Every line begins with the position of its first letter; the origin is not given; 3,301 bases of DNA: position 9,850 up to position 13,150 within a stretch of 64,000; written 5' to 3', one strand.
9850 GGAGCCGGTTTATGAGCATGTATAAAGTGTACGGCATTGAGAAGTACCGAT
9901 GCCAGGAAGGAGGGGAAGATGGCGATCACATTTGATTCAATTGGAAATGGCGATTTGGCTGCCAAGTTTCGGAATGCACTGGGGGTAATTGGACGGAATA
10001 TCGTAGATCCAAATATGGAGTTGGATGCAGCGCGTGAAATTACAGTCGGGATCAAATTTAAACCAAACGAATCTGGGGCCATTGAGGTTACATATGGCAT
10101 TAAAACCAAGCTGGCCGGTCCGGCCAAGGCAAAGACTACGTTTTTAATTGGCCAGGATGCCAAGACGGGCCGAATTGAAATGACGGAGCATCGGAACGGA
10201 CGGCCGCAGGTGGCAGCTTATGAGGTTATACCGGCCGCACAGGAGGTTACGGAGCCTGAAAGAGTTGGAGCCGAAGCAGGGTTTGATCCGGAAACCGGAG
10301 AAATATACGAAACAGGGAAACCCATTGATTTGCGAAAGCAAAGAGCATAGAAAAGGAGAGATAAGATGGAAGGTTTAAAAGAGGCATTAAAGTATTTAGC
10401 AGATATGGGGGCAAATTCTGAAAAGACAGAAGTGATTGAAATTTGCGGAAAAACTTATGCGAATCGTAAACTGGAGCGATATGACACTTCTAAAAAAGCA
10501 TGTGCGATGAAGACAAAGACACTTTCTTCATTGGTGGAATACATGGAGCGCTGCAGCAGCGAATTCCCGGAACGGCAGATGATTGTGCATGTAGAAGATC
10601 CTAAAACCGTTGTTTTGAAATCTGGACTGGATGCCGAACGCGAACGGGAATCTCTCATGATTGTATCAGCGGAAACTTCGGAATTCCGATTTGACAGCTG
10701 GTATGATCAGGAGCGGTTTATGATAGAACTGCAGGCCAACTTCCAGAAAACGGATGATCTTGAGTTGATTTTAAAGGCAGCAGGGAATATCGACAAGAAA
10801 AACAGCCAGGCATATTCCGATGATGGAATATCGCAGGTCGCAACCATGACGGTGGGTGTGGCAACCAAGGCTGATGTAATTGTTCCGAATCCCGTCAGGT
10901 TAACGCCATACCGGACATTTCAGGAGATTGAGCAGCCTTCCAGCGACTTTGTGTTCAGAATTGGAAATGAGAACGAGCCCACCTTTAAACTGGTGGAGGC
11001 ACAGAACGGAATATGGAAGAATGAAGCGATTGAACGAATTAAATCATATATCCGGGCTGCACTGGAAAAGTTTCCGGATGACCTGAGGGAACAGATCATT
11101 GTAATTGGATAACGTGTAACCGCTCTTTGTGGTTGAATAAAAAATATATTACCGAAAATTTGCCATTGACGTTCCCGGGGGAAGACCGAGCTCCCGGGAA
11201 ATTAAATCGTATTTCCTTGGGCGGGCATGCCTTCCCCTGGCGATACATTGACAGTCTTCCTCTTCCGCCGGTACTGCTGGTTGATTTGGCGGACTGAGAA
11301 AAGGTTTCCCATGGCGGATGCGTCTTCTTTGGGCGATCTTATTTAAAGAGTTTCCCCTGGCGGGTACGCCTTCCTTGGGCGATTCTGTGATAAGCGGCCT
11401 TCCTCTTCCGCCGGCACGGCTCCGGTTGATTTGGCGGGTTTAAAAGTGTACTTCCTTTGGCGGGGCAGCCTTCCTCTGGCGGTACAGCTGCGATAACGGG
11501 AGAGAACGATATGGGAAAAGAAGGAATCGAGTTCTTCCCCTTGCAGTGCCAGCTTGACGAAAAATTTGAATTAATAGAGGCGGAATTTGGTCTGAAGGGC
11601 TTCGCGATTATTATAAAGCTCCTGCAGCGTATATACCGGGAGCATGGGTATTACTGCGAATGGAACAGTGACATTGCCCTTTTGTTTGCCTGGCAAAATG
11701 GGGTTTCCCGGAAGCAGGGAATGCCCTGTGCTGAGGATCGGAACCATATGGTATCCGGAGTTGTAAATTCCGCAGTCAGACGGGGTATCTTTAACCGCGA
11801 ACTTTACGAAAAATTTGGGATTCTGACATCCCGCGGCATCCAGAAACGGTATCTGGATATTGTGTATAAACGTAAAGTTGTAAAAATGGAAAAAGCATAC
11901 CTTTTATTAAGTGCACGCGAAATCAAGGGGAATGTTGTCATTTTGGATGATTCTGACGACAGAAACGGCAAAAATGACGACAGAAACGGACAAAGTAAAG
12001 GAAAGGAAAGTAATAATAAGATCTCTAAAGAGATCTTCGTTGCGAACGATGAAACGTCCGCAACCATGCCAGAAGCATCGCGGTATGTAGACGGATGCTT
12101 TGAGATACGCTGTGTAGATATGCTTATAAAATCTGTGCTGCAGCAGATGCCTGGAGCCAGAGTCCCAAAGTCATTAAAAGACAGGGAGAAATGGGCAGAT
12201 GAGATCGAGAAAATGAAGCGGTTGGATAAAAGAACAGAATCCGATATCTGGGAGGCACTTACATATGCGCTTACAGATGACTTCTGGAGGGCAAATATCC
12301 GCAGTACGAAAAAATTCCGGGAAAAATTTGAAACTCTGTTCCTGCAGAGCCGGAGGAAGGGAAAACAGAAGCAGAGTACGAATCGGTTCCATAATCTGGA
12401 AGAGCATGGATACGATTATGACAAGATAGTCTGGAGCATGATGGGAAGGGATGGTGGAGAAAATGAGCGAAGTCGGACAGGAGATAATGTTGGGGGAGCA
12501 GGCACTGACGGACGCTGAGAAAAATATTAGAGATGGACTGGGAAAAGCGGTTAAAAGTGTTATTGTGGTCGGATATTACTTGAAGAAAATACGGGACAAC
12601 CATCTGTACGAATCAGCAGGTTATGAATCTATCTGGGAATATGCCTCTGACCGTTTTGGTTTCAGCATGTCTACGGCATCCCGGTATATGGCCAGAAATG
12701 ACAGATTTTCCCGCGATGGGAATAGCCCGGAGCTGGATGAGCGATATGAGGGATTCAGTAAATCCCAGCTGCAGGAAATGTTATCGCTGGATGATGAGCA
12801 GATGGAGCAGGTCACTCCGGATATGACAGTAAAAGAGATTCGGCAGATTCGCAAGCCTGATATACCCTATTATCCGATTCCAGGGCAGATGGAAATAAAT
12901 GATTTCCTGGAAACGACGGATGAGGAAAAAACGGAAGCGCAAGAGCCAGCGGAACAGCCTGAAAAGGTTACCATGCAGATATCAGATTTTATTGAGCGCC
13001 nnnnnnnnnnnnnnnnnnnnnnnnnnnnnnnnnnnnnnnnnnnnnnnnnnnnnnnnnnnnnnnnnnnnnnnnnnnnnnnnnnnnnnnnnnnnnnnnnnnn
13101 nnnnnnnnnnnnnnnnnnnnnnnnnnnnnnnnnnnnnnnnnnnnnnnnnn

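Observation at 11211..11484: Ordered non-coding array of self-pairing TTCC-NNN-GGCG dyads ([D-L-D]x2) before the replication initiator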

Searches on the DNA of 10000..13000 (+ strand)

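Call 5: search_rna_families(source=window, start=10000, end=13000, threshold=evalue, max_evalue=10)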
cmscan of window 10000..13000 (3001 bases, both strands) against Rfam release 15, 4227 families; matches with E-value up to 10: 0.
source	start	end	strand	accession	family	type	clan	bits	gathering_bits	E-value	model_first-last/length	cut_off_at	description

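Call 14: search_dna_similar(query=window:10900-11700:+, collection=phages, mode=distant, max_rows=30)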
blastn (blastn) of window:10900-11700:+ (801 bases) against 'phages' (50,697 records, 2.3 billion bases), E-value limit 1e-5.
Records with a match: 1; places in all: 1; records where one place covers at least 80% of the query: 0.
Best place of each record, by identity: 80-90% 1.
By first word of the organism name: Roseburia 1.
By host as written in the record: - 1.
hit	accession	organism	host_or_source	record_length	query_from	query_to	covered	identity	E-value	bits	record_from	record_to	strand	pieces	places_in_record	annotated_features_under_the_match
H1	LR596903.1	Roseburia phage Shimadzu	-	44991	7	60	7%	85.2%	3e-7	63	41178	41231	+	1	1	orf56: hypothetical protein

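Call 64: search_rna_families(sources=[L473, L525, L666, L597, L468], threshold=evalue, max_evalue=1)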
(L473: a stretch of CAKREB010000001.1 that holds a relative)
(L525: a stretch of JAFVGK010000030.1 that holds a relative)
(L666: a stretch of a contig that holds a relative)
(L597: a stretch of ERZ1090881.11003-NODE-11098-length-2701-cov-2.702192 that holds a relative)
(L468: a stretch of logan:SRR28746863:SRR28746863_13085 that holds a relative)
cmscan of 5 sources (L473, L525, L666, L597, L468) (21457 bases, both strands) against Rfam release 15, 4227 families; matches with E-value up to 1: 1.
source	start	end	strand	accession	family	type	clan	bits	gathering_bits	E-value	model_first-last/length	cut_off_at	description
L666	1837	1898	+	RF00295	snoTBR7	Gene; snRNA; snoRNA; CD-box;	-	25.5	45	0.24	1-75/75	no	Small nucleolar RNA TBR7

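Call 65: build_rna_model(alignment_id=A2, structure=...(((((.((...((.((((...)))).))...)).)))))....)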
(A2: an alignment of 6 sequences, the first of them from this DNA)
Model R1 built from alignment A2 (6 sequences, 46 columns); structure: as given.
model positions 44; base pairs 13; branch points 0; effective number of sequences 6; information 1.184 bits per position. Calibrated on 0.2 Mb of random sequence (short: E-values are rough).
structure used (alignment columns):
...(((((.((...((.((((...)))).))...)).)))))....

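Call 66: search_with_rna_model(model_id=R1, sources=[window, L468, L469, L597, L680, L683, L473, L525, L610, L666, L001, L020, L472, L681, L015, L039, L013, L004, L027, L026, L025, L023, L022], max_evalue=10, make_alignment=true)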
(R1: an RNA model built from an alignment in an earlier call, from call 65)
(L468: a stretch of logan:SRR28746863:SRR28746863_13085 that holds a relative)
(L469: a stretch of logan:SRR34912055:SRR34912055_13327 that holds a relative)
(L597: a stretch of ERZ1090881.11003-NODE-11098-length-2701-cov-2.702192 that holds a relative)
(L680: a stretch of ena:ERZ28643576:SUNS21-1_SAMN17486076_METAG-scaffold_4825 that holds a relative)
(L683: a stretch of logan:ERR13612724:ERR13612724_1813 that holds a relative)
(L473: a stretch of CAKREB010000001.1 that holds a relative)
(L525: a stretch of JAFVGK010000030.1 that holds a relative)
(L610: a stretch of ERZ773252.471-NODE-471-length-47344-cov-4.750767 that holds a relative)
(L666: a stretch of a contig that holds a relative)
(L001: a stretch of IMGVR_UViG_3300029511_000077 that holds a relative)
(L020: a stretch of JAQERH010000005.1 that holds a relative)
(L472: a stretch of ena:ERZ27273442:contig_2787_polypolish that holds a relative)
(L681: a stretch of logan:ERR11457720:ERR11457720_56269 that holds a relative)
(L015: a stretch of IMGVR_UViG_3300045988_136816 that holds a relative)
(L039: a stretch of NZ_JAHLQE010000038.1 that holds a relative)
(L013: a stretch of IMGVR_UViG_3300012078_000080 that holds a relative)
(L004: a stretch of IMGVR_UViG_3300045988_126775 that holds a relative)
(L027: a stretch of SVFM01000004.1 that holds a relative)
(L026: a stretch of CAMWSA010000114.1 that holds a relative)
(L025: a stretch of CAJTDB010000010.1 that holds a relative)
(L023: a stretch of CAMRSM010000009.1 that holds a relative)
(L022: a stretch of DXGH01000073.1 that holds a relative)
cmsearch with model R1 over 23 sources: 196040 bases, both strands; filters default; matches with E-value up to 10: 30.
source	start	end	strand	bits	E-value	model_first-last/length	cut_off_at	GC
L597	2440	2483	-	63.1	3.9e-15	1-44/44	no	0.68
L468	2937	2979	+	62.8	4.9e-15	1-44/44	no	0.6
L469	2943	2986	+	61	1.6e-14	1-44/44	no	0.7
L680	1443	1488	+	60.9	1.7e-14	1-44/44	no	0.54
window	11446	11488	+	60.6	2e-14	1-44/44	no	0.63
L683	1443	1488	+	57.8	1.3e-13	1-44/44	no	0.59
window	11209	11247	+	34.1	8e-07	3-42/44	no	0.59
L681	1147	1190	+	23.9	0.00067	1-44/44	no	0.64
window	11346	11388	+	23.2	0.0011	1-44/44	no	0.58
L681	1431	1477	+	22.2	0.0021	1-44/44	no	0.6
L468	2789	2833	+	21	0.0047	1-44/44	no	0.56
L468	2837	2879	+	20.6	0.0061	1-44/44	no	0.51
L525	1663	1710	+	18.7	0.022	1-44/44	no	0.56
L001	3163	3210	+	17.9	0.037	1-44/44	no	0.58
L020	3163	3210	+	17.9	0.037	1-44/44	no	0.58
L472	3163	3210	+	17.9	0.037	1-44/44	no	0.58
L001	2880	2925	+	15.4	0.19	1-44/44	no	0.59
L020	2880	2925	+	15.4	0.19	1-44/44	no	0.59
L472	2880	2925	+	15.4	0.19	1-44/44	no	0.59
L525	1748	1782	+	15.3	0.2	7-37/44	no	0.66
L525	1828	1862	+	15.3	0.2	7-37/44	no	0.66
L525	1588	1624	+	15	0.25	7-37/44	no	0.59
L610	3067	3103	-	14.9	0.26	7-37/44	no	0.54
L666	555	591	+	14.9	0.26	7-37/44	no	0.54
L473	3330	3368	+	14.6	0.31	7-37/44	no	0.49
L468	2701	2736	+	14.5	0.33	1-44/44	no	0.69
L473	3269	3314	+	14.1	0.44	1-44/44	no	0.59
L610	13557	13578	-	9.9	7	12-33/44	no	0.45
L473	3377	3428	+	9.9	7.3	1-44/44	no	0.52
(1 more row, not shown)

Alignment A3: 30 matches aligned to the model, 67 columns, each read 5' to 3' on its own strand. Consensus structure (alignment columns), stored with it:
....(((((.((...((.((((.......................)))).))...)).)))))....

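Call 74: search_with_rna_model(model_id=R1, sources=[L684, L685, L686, L687, L688, L689, L690, L691, L692, L693, L694, L695, L699, L700, L701, L702, L703, L704, L682, L005, L006, L012, L016, L028, L029, L030, L033, L034, L035, L036, L038, L040, L014], max_evalue=5)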
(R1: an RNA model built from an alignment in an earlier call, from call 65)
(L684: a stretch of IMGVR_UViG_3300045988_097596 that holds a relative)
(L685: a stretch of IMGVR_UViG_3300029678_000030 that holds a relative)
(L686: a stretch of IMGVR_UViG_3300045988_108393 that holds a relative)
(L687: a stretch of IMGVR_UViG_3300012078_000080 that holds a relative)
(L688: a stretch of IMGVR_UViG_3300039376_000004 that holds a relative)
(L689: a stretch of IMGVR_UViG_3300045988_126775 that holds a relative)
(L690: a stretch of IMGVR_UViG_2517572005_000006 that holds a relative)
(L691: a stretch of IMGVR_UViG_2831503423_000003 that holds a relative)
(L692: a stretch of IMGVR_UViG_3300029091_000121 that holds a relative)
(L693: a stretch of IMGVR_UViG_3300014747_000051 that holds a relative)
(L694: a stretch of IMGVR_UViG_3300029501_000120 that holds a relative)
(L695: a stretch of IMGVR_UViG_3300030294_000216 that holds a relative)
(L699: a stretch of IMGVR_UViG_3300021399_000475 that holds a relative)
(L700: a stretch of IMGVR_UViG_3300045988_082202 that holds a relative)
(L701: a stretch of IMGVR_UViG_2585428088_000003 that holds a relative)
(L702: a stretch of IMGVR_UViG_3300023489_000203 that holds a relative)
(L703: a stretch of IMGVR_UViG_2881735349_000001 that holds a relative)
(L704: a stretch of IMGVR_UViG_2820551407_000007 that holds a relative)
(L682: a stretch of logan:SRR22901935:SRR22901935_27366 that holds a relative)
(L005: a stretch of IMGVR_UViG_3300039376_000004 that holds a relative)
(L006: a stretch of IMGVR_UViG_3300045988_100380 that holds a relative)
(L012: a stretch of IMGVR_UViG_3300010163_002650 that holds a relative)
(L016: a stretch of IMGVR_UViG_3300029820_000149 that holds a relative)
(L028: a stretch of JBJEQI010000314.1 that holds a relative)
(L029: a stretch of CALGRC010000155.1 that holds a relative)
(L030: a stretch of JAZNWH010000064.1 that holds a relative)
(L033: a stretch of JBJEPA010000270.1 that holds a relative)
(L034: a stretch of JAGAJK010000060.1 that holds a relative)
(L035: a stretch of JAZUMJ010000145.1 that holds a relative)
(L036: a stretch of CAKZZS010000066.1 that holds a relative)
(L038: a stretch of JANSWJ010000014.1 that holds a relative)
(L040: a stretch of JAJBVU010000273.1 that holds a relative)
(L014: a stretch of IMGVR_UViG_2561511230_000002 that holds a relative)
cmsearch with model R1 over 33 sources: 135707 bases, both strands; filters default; matches with E-value up to 5: 6.
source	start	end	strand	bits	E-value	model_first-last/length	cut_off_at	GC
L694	1428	1473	+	50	1.5e-11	1-44/44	no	0.57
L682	1080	1123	+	23.9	0.00046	1-44/44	no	0.64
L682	1364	1410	+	22.2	0.0014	1-44/44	no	0.6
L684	1657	1704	+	17.9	0.026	1-44/44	no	0.58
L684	1374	1419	+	15.4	0.13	1-44/44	no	0.59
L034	4759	4791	-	12.3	1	1-44/44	no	0.42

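Call 100: search_with_rna_model(model_id=R1, sources=[L041, L042, L043, L044, L045, L046, L047, L048, L049, L050, L051, L052, L053, L054, L055, L056, L057, L058, L059, L060, L061, L062, L063, L064, L065, L066, L067, L068, L069, L070, L071, L072, L073, L074, L075, L076, L077, L078, L079, L080, L081, L082, L083, L084, L085, L086, L087, L088, L089, L090, L091, L092, L093, L094, L095, L096, L097, L098, L099, L100, L101, L102, L103, L104, L105, L106, L107, L108, L109, L110, L111, L112, L113, L114, L115, L116, L117, L118, L119, L120, L160, L161, L162, L163, L164, L165, L166, L167, L168, L169, L170, L171, L172, L173, L174, L175, L176, L177, L178, L179], max_evalue=1)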
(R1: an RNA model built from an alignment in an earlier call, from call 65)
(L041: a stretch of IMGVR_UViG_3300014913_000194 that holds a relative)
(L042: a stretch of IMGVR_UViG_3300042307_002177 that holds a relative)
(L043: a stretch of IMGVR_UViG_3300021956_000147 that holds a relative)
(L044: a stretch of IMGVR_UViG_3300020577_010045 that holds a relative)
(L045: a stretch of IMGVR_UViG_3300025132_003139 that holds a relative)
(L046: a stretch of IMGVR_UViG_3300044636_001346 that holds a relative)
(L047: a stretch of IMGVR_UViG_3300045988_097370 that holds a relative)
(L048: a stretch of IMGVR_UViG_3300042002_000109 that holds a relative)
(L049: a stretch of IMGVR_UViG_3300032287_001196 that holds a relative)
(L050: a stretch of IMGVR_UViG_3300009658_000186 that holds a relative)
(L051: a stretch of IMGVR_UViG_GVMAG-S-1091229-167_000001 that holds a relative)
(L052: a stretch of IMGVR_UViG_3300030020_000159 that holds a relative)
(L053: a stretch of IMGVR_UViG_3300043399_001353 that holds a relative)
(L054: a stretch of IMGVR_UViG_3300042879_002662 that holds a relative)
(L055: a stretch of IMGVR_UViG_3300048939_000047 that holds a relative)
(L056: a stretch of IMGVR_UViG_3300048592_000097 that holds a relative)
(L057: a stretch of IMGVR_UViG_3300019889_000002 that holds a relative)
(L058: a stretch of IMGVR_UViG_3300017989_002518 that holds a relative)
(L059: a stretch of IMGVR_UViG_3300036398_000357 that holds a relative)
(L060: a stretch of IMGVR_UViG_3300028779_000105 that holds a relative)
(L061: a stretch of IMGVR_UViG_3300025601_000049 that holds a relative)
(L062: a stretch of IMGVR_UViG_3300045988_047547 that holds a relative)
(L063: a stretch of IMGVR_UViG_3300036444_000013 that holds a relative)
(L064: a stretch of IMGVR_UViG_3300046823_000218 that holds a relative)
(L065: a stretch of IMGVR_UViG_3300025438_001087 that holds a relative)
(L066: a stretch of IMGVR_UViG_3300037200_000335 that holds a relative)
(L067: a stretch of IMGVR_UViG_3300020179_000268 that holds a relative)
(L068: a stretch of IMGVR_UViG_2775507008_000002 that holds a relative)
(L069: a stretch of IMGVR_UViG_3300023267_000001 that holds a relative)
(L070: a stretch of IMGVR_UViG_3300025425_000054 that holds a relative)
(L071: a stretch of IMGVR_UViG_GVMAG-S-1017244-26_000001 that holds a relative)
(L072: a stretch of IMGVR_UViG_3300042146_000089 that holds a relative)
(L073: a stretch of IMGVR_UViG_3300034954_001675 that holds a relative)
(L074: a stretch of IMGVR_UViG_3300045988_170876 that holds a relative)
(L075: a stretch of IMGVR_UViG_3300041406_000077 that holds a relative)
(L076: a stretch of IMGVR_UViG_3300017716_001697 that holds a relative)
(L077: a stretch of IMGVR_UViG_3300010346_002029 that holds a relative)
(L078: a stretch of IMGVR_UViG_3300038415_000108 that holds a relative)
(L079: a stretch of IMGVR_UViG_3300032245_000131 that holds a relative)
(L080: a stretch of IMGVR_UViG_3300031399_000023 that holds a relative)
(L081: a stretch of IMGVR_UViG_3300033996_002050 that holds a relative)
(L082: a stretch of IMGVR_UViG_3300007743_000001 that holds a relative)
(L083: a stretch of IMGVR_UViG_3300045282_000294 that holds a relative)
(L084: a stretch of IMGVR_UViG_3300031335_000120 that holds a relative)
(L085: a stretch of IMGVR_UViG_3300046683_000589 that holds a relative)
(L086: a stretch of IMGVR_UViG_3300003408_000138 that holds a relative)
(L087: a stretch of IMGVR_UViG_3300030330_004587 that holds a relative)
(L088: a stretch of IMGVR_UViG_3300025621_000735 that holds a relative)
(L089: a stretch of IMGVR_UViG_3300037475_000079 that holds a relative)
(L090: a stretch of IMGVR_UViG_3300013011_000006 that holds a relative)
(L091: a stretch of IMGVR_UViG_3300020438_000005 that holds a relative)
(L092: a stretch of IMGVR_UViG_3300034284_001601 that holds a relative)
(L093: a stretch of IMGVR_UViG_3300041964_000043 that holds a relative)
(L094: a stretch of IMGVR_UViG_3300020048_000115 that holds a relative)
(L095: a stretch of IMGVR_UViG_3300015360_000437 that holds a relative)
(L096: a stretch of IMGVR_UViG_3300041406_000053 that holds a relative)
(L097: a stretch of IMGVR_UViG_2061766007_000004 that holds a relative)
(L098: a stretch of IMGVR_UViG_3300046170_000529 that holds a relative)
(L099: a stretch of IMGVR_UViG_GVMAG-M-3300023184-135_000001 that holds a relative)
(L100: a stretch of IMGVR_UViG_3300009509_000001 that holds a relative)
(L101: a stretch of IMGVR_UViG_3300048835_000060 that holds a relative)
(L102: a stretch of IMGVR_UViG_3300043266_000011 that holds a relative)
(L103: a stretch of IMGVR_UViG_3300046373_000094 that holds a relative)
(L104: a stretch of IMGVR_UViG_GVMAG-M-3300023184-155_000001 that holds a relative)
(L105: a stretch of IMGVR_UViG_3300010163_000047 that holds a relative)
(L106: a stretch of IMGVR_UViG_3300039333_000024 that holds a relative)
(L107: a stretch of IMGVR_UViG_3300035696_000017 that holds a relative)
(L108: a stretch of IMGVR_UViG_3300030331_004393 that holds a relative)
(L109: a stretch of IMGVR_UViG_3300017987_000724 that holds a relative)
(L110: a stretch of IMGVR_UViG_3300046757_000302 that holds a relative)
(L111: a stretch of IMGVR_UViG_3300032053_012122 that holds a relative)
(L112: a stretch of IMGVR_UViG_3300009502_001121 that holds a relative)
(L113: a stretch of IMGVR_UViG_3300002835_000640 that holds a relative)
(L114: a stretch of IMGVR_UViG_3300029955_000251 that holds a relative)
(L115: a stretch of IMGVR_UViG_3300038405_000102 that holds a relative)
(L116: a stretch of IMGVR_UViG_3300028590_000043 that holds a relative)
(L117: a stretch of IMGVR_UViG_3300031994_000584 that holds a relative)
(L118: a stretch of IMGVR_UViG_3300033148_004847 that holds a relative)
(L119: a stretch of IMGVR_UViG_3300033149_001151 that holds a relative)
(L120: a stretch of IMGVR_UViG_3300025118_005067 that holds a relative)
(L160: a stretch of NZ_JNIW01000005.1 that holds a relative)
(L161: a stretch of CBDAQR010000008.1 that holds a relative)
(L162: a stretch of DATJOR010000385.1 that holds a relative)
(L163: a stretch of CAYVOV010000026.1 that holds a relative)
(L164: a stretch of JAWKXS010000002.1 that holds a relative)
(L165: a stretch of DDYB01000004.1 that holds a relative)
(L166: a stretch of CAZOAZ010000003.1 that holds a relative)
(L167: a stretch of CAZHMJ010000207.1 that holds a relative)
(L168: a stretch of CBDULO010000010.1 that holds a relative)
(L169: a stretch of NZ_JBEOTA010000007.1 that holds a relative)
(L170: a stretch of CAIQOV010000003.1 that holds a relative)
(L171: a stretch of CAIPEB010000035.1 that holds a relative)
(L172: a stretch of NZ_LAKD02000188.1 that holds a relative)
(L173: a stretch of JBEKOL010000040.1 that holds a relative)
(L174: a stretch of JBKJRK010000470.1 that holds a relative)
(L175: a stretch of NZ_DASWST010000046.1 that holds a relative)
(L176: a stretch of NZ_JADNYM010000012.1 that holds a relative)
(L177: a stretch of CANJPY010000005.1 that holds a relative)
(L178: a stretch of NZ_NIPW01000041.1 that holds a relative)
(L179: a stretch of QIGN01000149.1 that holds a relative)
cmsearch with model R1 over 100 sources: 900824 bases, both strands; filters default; matches with E-value up to 1: 32.
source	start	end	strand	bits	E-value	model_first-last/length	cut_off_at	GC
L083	920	967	+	33.1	7.4e-06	1-44/44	no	0.71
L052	7455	7495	-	25.7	0.00098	1-44/44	no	0.71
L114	8573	8613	+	25.7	0.00098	1-44/44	no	0.71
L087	1301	1341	+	22.6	0.0074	6-38/44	no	0.56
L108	1235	1275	+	22.6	0.0074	6-38/44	no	0.56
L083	971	1021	+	21.7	0.013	1-44/44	no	0.76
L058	5056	5093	+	21.1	0.02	1-44/44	no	0.61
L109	8724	8761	+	21.1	0.02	1-44/44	no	0.61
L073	1319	1388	+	18.9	0.086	1-44/44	no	0.64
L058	5182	5219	+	18.2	0.14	1-44/44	no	0.58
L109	8850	8887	+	18.2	0.14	1-44/44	no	0.58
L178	1691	1721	+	18.2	0.14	7-37/44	no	0.61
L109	8945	8977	+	18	0.15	1-44/44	no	0.58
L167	7398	7436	+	17.7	0.2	1-44/44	no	0.64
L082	400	425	-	17.6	0.21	7-37/44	no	0.65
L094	3415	3453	-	17.5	0.22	1-44/44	no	0.56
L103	472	515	+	17.1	0.27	1-44/44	no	0.77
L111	1016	1046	-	17.1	0.28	6-38/44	no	0.68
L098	4295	4319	+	16.9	0.31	6-38/44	no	0.64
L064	14060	14091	+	16.4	0.44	7-37/44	no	0.66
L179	3404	3438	+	16.3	0.46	7-37/44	no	0.54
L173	875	919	+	16.2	0.53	5-39/44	no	0.6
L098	4320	4342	+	16.1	0.55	7-37/44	no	0.57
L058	5134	5162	+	16.1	0.55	7-37/44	no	0.55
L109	8802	8830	+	16.1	0.55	7-37/44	no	0.55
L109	9000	9028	+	16.1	0.55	7-37/44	no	0.55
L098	4536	4558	+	16.1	0.55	7-37/44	no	0.57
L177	361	386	+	16.1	0.56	7-37/44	no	0.54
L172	661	708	+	16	0.57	1-44/44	no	0.75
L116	102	138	-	16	0.6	7-37/44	no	0.59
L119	4817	4857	+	15.7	0.72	7-37/44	no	0.66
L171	3358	3397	-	15.3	0.91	6-38/44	no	0.5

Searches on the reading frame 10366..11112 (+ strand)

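Call 9: search_protein_families(library=pfam, proteins=[window:10366-11112:+], max_evalue=0.01)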
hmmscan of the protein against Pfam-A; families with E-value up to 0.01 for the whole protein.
window:10366-11112:+ (248 aa): 1 family
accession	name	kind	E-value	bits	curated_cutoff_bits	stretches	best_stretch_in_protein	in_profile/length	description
PF21504.2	FLIC_barrel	-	0.0019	18.4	27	1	15-37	19-41/44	Flagellin, barrel domain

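Call 10: search_protein_families(library=phrogs, proteins=[window:10366-11112:+], max_evalue=0.001)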
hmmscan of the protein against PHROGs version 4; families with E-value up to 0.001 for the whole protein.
window:10366-11112:+ (248 aa): 2 families
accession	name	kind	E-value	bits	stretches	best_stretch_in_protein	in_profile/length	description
phrog_1029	-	unknown function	3.7e-79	266.5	1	1-239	1-234/241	-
phrog_16580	-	unknown function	1.2e-15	58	1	178-236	2-58/65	-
